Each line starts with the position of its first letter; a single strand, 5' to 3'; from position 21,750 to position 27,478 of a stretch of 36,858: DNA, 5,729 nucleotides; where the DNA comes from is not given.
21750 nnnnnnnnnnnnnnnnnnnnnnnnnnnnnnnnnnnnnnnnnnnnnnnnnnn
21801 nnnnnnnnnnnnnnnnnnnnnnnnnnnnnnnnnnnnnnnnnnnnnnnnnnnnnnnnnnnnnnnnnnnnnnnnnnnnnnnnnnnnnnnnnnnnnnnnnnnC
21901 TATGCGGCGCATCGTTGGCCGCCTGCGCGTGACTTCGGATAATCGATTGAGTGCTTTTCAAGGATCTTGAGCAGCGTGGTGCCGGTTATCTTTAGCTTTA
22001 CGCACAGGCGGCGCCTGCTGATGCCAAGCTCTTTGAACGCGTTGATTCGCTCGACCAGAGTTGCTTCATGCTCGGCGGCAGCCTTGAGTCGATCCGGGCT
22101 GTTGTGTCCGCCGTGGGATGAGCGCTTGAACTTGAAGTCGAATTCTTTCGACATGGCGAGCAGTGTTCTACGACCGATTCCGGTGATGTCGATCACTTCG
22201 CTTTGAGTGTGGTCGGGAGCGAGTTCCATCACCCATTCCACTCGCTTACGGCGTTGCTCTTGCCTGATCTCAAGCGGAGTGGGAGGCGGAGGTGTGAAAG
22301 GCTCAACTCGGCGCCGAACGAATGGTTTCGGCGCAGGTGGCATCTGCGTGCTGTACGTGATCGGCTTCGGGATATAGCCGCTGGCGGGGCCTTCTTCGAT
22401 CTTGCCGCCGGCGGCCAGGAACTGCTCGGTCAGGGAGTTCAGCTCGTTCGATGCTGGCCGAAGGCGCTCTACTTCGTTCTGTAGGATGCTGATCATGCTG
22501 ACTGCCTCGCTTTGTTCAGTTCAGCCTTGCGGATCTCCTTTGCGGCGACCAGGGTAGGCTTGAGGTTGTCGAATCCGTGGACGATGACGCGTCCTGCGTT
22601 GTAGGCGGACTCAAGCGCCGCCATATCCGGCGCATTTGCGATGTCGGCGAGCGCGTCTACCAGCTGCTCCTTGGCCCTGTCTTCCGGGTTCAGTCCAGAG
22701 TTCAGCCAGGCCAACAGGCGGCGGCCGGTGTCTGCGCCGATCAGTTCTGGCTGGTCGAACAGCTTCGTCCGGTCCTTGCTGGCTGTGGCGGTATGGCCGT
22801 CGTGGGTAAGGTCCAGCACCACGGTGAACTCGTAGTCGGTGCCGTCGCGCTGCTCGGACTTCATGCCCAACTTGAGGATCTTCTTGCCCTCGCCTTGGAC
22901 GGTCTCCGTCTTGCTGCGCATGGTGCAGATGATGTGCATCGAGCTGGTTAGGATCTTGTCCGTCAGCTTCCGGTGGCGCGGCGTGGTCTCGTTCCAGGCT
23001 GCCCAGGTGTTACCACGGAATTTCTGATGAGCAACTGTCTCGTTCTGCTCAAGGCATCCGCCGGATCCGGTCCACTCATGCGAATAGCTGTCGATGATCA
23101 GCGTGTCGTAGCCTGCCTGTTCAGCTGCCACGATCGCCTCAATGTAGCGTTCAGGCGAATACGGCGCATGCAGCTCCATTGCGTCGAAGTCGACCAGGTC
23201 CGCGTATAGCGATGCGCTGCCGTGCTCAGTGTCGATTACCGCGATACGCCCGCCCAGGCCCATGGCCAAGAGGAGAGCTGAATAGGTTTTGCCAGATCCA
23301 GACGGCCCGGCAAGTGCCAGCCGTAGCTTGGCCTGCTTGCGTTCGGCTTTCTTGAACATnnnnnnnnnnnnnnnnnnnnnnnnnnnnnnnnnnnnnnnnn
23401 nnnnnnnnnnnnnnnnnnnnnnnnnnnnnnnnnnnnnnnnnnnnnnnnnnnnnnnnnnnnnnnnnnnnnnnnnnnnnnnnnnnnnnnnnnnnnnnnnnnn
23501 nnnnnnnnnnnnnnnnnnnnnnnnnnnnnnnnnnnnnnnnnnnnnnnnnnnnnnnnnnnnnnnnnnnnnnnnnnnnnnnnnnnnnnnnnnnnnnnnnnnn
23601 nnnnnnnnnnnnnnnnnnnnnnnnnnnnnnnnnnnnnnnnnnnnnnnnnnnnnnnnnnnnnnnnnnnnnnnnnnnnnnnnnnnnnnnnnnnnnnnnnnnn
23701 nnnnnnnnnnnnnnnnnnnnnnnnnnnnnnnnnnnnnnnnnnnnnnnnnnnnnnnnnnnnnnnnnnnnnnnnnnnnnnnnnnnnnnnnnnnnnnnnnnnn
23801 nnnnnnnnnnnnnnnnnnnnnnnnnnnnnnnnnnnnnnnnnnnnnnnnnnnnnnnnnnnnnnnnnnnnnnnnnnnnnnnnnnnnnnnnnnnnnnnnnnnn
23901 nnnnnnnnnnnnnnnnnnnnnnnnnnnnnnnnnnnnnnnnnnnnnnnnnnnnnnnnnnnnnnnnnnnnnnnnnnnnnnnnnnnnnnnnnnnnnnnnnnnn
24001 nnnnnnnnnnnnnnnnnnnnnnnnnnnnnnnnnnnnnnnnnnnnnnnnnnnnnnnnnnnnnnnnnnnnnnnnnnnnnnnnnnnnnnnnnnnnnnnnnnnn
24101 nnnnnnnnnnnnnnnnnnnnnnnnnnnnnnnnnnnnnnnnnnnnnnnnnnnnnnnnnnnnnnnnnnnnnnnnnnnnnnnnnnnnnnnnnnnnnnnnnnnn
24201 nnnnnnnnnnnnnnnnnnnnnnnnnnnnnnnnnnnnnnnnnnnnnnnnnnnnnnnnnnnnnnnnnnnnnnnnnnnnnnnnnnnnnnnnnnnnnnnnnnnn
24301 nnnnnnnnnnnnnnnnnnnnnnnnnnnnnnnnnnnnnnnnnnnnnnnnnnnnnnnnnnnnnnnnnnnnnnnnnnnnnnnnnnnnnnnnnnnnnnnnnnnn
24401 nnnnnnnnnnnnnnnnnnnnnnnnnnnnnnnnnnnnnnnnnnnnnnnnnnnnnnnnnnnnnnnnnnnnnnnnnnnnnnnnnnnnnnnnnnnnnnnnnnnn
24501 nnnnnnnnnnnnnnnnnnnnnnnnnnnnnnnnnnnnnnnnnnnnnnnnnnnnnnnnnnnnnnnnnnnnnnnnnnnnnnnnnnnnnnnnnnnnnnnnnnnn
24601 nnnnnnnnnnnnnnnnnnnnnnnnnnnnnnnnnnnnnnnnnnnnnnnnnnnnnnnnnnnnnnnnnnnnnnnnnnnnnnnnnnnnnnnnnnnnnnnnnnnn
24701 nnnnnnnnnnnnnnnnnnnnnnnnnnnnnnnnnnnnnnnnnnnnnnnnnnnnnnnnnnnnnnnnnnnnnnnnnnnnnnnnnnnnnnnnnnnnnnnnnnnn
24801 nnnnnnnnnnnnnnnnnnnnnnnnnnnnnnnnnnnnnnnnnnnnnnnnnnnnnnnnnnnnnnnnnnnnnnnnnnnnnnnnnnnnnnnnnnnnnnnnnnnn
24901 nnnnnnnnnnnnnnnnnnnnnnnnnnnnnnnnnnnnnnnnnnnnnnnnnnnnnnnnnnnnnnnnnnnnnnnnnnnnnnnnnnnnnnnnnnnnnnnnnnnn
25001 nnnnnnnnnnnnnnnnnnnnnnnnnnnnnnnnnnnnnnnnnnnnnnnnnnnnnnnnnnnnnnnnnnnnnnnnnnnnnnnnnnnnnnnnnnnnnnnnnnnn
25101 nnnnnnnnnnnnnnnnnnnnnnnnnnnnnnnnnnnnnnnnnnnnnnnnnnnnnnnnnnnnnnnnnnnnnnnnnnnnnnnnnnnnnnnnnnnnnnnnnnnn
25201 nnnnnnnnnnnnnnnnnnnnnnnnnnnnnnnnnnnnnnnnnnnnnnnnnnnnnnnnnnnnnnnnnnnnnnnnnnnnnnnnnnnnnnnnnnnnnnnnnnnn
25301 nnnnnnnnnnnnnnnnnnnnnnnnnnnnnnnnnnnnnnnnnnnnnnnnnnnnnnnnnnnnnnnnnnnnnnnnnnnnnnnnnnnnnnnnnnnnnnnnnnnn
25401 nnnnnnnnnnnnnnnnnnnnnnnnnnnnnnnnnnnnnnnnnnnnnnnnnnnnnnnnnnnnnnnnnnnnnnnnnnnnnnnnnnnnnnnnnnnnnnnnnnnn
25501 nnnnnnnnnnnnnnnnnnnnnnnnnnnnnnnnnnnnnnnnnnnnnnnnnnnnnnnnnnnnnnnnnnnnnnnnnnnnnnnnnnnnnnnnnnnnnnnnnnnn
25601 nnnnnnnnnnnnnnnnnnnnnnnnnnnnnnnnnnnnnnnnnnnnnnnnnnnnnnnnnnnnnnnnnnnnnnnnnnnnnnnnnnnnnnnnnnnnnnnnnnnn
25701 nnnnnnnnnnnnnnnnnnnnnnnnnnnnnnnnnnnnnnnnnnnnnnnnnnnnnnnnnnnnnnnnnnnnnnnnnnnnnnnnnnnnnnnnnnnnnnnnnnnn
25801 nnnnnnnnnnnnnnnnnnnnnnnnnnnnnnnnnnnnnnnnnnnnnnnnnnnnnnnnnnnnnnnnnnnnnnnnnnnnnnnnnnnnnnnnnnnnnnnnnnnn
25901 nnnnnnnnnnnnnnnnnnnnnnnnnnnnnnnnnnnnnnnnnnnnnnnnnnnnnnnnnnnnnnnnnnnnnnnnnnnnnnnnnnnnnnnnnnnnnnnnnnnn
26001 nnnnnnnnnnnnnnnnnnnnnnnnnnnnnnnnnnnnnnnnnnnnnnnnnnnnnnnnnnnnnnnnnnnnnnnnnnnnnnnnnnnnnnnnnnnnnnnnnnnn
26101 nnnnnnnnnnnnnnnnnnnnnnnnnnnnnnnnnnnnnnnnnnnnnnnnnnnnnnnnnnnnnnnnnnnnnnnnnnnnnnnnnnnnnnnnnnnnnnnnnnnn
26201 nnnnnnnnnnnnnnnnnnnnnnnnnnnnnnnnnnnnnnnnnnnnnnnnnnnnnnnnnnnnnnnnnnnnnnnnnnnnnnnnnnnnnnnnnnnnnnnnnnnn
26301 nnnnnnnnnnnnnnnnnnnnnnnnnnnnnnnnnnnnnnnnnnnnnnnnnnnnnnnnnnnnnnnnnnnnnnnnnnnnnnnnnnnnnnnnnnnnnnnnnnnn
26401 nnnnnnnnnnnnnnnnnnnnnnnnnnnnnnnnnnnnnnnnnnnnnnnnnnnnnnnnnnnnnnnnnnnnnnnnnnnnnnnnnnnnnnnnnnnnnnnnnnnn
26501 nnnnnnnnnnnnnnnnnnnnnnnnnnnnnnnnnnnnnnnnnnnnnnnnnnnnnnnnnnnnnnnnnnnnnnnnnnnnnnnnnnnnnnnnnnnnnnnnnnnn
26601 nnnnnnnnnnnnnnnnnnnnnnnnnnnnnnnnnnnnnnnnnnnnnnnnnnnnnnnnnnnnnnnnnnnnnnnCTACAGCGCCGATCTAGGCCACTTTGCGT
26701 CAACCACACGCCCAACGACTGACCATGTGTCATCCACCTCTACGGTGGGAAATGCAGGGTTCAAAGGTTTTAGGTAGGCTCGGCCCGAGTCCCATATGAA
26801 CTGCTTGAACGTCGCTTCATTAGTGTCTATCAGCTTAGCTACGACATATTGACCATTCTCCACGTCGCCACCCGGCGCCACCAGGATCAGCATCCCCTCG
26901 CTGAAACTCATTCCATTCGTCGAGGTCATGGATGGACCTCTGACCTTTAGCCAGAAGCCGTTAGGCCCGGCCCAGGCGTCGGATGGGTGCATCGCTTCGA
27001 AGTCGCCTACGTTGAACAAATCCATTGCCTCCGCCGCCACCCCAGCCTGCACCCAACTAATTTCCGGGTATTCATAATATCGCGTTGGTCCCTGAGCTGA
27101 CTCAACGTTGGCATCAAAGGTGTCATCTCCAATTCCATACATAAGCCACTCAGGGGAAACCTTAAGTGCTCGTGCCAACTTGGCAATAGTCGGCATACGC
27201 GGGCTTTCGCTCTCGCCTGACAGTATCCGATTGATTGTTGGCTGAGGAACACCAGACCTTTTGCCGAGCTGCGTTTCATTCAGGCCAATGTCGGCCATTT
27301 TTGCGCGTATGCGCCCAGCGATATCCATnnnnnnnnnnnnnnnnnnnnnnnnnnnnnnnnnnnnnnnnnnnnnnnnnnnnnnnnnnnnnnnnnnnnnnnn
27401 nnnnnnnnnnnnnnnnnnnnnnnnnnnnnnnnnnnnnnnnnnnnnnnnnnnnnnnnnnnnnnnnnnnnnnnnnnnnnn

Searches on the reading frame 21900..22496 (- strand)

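Call 39: search_protein_families(library=phrogs, proteins=[window:21900-22496:-], max_evalue=0.001)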
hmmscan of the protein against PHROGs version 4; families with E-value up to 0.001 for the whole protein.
window:21900-22496:- (198 aa): 2 families
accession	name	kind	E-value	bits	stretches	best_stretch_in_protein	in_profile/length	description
phrog_9129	-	unknown function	4.4e-36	125.6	1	9-190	7-180/184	-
phrog_14822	-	unknown function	0.00014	22.9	1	11-55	9-52/77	-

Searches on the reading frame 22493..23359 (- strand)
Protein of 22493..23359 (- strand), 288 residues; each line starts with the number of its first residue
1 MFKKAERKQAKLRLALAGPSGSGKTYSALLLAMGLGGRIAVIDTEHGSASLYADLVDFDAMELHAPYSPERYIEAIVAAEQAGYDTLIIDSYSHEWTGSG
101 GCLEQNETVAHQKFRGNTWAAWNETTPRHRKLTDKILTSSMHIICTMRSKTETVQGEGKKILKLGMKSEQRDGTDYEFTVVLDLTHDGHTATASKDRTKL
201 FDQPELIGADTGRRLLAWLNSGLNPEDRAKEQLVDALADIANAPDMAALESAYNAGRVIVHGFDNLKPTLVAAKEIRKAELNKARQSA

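Call 39: search_protein_families(library=phrogs, proteins=[window:22493-23359:-], max_evalue=0.001)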
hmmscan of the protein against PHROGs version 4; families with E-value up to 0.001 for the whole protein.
window:22493-23359:- (288 aa): 2 families
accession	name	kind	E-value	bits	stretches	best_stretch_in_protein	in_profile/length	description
phrog_1366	-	unknown function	5.6e-101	339.1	1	2-265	5-276/307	-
phrog_124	-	DNA, RNA and nucleotide metabolism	4.3e-10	40.5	1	8-218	40-223/382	Sak4-like ssDNA annealing protein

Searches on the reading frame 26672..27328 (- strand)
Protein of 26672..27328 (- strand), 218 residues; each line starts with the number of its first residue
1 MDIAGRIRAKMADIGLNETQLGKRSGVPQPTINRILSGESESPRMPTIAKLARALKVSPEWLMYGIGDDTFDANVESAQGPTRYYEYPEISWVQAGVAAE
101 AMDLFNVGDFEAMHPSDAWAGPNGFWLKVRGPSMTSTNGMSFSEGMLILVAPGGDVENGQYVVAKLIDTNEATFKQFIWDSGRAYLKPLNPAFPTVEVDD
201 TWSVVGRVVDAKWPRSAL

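Call 39: search_protein_families(library=phrogs, proteins=[window:26672-27328:-], max_evalue=0.001)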
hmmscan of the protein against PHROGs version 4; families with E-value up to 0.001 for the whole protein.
window:26672-27328:- (218 aa): 17 families
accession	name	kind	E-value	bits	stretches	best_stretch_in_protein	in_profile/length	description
phrog_4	-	transcription regulation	9.6e-48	164.1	1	1-215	135-339/400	transcriptional repressor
phrog_8558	-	unknown function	2.7e-28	99.5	1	123-215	19-111/114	-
phrog_8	-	transcription regulation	2e-14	54.8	1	2-83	161-235/346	transcriptional regulator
phrog_3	-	transcription regulation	1.8e-10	42.1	1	1-79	87-162/430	transcriptional repressor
phrog_2328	-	transcription regulation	2.9e-10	41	1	2-70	15-82/128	transcriptional repressor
phrog_4583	-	transcription regulation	1.2e-07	32.6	1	3-63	11-70/81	transcriptional repressor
phrog_2967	-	transcription regulation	1.5e-07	32.2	1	3-75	11-83/225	transcriptional regulator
phrog_1373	-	transcription regulation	1.1e-06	29.7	1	7-98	68-162/166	transcriptional regulator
phrog_9425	-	transcription regulation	8.9e-06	26.4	1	7-56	12-61/72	transcriptional repressor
phrog_5823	-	transcription regulation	2.3e-05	24.7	1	1-62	5-66/404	transcriptional regulator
phrog_4779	-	transcription regulation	7.7e-05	24.1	1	2-91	2-90/98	transcriptional regulator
phrog_3037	-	transcription regulation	8e-05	23.5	1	7-72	31-84/189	transcriptional repressor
phrog_32768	-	unknown function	0.00013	21.9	1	6-57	13-64/446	-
phrog_3557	-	transcription regulation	0.00015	23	1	4-72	15-81/142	transcriptional regulator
phrog_13326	-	unknown function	0.00037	21.6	1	19-64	11-55/151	-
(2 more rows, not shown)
